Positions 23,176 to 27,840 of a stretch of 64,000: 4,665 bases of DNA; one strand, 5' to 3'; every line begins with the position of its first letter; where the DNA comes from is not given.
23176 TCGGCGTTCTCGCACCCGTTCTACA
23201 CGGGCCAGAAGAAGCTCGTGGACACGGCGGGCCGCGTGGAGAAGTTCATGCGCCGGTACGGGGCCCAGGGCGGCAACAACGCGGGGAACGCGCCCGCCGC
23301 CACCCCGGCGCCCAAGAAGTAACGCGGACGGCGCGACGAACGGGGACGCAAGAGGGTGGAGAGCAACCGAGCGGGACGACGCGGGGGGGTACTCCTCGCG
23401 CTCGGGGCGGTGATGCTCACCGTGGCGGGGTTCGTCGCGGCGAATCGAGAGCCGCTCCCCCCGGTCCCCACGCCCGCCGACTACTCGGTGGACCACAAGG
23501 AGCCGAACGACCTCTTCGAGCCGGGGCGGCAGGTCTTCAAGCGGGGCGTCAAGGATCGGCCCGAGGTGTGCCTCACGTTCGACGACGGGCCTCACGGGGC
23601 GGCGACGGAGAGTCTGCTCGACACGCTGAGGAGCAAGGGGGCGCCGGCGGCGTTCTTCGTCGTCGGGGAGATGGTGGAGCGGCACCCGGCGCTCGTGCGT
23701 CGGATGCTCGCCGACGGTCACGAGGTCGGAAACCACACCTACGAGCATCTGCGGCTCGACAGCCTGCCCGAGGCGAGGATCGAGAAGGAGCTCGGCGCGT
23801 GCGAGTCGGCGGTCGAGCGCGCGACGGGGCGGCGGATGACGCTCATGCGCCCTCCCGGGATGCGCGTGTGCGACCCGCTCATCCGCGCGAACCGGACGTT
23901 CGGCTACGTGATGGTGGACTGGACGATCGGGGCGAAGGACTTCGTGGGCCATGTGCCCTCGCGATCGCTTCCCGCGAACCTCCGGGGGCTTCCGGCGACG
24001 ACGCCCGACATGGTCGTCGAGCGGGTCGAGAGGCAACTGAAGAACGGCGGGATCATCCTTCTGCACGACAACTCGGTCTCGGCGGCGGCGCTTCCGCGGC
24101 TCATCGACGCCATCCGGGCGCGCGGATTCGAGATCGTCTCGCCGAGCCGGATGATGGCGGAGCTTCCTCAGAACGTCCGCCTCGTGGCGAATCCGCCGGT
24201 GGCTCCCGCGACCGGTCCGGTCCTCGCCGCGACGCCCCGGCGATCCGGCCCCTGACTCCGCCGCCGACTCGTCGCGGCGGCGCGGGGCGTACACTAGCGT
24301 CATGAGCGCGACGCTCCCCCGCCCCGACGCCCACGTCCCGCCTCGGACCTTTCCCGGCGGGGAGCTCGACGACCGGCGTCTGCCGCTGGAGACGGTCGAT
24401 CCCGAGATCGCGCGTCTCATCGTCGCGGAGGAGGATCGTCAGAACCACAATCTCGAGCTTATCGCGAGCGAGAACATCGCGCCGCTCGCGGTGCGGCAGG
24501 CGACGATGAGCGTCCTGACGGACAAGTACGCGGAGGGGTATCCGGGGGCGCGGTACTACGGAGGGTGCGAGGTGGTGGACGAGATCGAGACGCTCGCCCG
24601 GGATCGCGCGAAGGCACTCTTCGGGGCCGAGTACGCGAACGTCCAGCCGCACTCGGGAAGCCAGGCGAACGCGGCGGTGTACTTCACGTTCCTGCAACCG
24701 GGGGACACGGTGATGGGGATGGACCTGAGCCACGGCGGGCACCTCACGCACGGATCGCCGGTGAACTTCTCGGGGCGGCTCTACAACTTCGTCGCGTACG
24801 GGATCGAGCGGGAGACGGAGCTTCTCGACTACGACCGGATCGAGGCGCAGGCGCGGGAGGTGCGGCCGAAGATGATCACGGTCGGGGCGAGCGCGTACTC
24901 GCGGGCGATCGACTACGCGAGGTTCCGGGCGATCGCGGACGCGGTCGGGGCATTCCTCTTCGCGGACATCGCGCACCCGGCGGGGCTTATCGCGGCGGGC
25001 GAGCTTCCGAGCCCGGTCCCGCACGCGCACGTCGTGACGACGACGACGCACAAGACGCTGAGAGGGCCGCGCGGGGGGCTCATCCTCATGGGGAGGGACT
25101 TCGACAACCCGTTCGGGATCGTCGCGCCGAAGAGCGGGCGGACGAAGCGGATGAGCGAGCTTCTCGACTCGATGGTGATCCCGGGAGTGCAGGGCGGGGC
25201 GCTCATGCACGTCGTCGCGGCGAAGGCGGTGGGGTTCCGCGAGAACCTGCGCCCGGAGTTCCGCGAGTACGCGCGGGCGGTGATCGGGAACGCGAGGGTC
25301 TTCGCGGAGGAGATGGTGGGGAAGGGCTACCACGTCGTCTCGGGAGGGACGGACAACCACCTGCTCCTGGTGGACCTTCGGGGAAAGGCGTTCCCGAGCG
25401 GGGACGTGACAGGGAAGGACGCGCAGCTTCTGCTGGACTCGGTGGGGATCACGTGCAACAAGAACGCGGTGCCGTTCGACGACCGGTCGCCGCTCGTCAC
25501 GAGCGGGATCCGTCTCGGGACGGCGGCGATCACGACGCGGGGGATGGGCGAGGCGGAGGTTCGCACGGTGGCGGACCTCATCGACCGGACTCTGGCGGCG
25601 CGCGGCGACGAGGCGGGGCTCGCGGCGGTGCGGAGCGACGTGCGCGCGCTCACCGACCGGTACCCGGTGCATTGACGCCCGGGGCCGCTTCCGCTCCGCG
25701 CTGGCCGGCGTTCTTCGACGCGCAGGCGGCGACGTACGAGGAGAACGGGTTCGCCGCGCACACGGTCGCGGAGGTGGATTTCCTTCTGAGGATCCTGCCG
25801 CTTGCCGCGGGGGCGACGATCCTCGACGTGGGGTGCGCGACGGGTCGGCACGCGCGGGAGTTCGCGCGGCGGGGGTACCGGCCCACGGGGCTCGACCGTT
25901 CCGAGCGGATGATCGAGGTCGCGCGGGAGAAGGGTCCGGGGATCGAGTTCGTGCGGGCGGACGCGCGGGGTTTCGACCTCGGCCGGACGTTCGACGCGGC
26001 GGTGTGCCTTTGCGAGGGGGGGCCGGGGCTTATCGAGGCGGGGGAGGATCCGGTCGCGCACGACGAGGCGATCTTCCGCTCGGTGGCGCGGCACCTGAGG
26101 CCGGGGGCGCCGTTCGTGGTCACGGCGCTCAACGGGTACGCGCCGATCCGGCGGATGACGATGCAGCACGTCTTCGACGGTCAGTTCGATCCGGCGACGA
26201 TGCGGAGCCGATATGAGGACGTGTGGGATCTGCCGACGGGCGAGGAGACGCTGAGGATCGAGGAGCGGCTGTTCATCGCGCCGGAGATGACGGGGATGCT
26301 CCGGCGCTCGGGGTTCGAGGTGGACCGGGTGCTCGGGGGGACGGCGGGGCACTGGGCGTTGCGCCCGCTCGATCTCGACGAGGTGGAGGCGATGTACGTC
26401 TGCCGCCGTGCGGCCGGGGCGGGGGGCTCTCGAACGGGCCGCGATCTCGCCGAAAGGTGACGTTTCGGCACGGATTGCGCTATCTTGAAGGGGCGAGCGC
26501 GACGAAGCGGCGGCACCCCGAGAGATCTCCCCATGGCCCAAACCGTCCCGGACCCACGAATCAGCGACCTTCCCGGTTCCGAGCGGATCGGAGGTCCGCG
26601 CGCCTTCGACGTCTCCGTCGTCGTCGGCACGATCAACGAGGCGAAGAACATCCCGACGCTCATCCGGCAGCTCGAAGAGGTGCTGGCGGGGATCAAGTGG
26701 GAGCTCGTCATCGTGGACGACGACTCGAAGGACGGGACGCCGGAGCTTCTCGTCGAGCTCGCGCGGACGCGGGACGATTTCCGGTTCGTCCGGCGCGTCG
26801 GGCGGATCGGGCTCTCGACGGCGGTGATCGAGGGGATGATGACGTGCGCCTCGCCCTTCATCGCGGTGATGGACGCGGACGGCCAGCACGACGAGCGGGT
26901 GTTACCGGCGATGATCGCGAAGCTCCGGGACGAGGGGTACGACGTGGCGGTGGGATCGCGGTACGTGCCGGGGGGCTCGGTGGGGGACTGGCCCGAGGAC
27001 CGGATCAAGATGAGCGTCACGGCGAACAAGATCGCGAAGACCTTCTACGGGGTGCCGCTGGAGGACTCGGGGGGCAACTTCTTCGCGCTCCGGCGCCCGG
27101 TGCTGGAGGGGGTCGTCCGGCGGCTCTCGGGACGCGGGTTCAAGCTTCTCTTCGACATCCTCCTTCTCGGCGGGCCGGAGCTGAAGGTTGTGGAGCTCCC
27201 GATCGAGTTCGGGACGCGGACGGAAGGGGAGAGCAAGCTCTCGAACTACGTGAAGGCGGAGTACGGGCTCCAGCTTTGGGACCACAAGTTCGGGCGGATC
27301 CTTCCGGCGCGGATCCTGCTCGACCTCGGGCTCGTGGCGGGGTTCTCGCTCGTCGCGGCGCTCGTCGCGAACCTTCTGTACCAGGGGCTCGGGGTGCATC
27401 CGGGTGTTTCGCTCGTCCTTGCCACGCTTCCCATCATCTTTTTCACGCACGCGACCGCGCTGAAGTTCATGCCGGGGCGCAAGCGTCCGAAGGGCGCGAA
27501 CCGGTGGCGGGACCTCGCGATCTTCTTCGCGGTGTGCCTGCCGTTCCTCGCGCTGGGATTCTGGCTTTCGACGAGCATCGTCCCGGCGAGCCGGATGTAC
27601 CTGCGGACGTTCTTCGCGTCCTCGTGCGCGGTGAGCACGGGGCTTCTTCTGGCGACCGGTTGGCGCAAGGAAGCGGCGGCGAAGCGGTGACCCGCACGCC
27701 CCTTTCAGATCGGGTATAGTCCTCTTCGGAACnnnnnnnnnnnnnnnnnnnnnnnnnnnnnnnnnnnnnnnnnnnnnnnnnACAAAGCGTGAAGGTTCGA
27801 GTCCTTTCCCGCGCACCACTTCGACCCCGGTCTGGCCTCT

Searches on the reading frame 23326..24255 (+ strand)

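Call 69: search_protein_families(library=ncbifam, proteins=[window:23326-24255:+], max_evalue=0.00001)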
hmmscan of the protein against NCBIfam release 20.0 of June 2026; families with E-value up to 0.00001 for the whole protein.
window:23326-24255:+ (309 aa): 9 families
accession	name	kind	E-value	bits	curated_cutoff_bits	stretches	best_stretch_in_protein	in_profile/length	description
TIGR02764.1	spore_ybaN_pdaB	equivalog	6.6e-37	127.1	237.4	1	77-276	4-190/191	polysaccharide deacetylase family sporulation protein PdaB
TIGR02884.1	spore_pdaA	equivalog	5.4e-32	111.3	298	1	74-272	32-219/224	delta-lactam-biosynthetic de-N-acetylase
TIGR04243.1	nodulat_NodB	equivalog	3.1e-30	105.2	240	1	80-253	3-161/197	chitooligosaccharide deacetylase NodB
NF045820.1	PgAcgDacpgdA_Strep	equivalog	5.1e-28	98.1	800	1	76-278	265-449/463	peptidoglycan-N-acetylglucosamine deacetylase PgdA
NF045821.1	PgAcgDacpgdA1_Bac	equivalog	3.5e-26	91.7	400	1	76-209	85-218/282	peptidoglycan-N-acetylglucosamine deacetylase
TIGR02873.1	spore_ylxY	hypoth_equivalog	7.6e-21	74.5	391.5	1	74-272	80-262/268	probable sporulation protein, polysaccharide deacetylase family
NF045822.1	PgAcgDacpgdA2_Bac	equivalog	3.6e-19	69.1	400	1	81-270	72-255/274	peptidoglycan-N-acetylglucosamine deacetylase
TIGR03006.1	pepcterm_polyde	equivalog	3e-13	49.5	276.2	1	94-182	36-124/272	XrtA system polysaccharide deacetylase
NF050820.1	PolSacchBiosHfsH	equivalog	2.5e-06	27.4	400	0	75-145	30-107/249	oligosaccharide deacetylase HfsH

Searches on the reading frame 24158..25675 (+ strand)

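Call 69: search_protein_families(library=ncbifam, proteins=[window:24158-25675:+], max_evalue=0.00001)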
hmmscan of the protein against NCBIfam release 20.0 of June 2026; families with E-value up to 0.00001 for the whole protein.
window:24158-25675:+ (505 aa): 3 families
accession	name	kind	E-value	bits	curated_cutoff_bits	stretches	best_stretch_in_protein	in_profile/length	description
NF000586.1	PRK00011.1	subfamily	4.6e-180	598.7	335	1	81-504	1-403/404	serine hydroxymethyltransferase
NF010094.0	PRK13580.1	equivalog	4.7e-128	427.9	735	2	184-481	170-447/496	glycine hydroxymethyltransferase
TIGR04506.1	F_threo_transal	equivalog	7.4e-32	110.9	650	1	84-485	6-387/609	fluorothreonine transaldolase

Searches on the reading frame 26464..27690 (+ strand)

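Call 69: search_protein_families(library=ncbifam, proteins=[window:26464-27690:+], max_evalue=0.00001)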
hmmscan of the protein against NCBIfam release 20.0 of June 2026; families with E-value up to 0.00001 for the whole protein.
window:26464-27690:+ (408 aa): 14 families
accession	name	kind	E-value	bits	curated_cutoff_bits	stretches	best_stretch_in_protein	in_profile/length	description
NF047588.1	GlcsyltransPgfSStrep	equivalog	4.6e-17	62.2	500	1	50-306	3-250/308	glycosyltransferase PgfS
NF007986.1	PRK10714.1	equivalog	5.2e-13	48.7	529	1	49-302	7-254/316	undecaprenyl-phosphate 4-deoxy-4-formamido-L-arabinose transferase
NF058614.1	PPMAGASynPpgS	equivalog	4.1e-10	39.5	370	1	49-173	1-120/226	polyprenyl-phospho-N-acetylgalactosaminyl synthase PpgS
TIGR03937.1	PgaC_IcaA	equivalog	6.2e-10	38.6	422.3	1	49-159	46-155/407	poly-beta-1,6-N-acetyl-D-glucosamine synthase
TIGR04182.1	glyco_TIGR04182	equivalog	1.3e-09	37.9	325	1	49-259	1-201/293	S-layer glycoprotein N-glycosyltransferase AglJ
NF041875.1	EPS_EpsD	equivalog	2.3e-09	37.1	370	1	50-165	1-115/325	exopolysaccharide biosynthesis glycosyltransferase EpsD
NF045692.1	OglycostaseCruG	equivalog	2.7e-09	36.4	600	1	49-162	42-160/386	2'-O-glycosyltransferase CruG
TIGR03965.1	mycofact_glyco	equivalog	4.2e-09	35.8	280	1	44-168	70-192/467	mycofactocin biosynthesis glycosyltransferase MftF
NF041391.1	DPhHxTase_Halo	equivalog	4.9e-09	35.5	375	1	54-260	1-193/213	dolichyl-phosphate hexose transferase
TIGR04283.1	glyco_like_mftF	equivalog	1.2e-07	31.5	182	1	50-100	1-50/221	TIGR04283 family arsenosugar biosynthesis glycosyltransferase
NF038302.1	EPS_HpsE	equivalog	2.6e-07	29.9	300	1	49-143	2-100/307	hormogonium polysaccharide biosynthesis glycosyltransferase HpsE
TIGR03469.1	HpnB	hypoth_equivalog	1.8e-06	27.2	379.25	1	49-162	45-168/386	hopene-associated glycosyltransferase HpnB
NF047683.1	TeichurnBiosyTuaG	equivalog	2.6e-06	27.3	400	1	50-159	8-116/252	teichuronic acid biosynthesis protein TuaG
NF007482.0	PRK10073.1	equivalog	8e-06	25.1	423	0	49-162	7-118/334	glycosyltransferase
